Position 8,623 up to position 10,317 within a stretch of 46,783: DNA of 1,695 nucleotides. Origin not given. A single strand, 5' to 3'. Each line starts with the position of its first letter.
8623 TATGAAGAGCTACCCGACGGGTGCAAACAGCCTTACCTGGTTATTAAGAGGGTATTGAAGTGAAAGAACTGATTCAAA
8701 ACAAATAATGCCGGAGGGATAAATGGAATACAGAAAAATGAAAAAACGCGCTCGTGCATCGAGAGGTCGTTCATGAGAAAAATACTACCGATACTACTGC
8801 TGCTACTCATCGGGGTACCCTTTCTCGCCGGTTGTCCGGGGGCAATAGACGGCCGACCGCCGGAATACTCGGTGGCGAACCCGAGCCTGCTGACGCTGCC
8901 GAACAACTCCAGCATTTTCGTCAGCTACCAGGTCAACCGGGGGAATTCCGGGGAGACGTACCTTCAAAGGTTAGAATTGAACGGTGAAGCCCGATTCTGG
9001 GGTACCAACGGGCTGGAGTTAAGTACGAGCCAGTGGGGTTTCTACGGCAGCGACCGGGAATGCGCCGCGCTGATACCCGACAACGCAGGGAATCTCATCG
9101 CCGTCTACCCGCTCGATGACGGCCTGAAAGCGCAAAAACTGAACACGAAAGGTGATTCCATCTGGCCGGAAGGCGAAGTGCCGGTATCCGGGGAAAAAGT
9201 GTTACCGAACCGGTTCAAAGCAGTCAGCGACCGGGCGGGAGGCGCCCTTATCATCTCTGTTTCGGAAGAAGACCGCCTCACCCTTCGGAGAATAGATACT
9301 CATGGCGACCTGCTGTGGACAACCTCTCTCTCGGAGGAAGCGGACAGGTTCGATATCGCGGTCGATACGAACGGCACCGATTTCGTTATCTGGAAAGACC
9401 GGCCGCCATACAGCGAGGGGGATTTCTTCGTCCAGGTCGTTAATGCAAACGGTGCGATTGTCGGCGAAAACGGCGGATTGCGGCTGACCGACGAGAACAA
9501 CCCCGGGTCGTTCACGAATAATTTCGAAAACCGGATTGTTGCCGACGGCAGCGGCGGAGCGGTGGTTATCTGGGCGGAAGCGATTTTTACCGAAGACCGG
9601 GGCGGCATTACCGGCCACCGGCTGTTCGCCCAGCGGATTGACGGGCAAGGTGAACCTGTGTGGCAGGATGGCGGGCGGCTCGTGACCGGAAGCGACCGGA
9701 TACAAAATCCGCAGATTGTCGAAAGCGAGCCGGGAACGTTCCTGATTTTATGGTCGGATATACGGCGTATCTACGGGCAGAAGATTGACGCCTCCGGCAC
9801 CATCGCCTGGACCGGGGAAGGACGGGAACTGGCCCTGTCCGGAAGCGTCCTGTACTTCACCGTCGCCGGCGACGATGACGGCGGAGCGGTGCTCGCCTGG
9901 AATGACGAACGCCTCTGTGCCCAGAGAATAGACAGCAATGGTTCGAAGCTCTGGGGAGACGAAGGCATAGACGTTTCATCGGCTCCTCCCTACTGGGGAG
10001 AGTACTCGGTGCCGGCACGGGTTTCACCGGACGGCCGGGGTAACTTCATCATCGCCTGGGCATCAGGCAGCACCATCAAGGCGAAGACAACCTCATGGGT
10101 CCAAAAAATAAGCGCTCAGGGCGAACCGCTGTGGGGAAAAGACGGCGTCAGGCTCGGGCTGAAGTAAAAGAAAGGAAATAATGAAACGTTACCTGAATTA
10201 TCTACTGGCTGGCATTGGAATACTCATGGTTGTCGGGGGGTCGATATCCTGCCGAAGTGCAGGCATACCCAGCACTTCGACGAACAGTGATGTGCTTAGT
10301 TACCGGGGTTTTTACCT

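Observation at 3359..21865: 18-gene co-directional envelope supercluster: 10 lipoproteins and 5 membrane proteins in paralogous families, with LuxE/LuxC in the middle and lgt at the end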

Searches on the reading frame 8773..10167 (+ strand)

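Call 4: search_protein_families(library=pfam, proteins=[window:8773-10167:+], max_evalue=0.01)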
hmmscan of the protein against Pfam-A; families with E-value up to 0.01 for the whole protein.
window:8773-10167:+ (464 aa): 0 families

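Call 44: search_protein_families(library=ncbifam, proteins=[window:8773-10167:+], max_evalue=0.01)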
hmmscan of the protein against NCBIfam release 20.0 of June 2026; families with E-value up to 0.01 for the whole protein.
window:8773-10167:+ (464 aa): 0 families

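Call 83: search_protein_families(library=pfam, proteins=[window:8773-10167:+], max_evalue=1)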
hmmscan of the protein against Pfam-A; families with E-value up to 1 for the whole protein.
window:8773-10167:+ (464 aa): 1 family
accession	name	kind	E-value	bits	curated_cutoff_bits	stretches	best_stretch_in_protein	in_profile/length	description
PF12378.14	P1_N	-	0.025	14.4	24.8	1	146-189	2-43/286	Mycoplasma adhesin P1, N-terminal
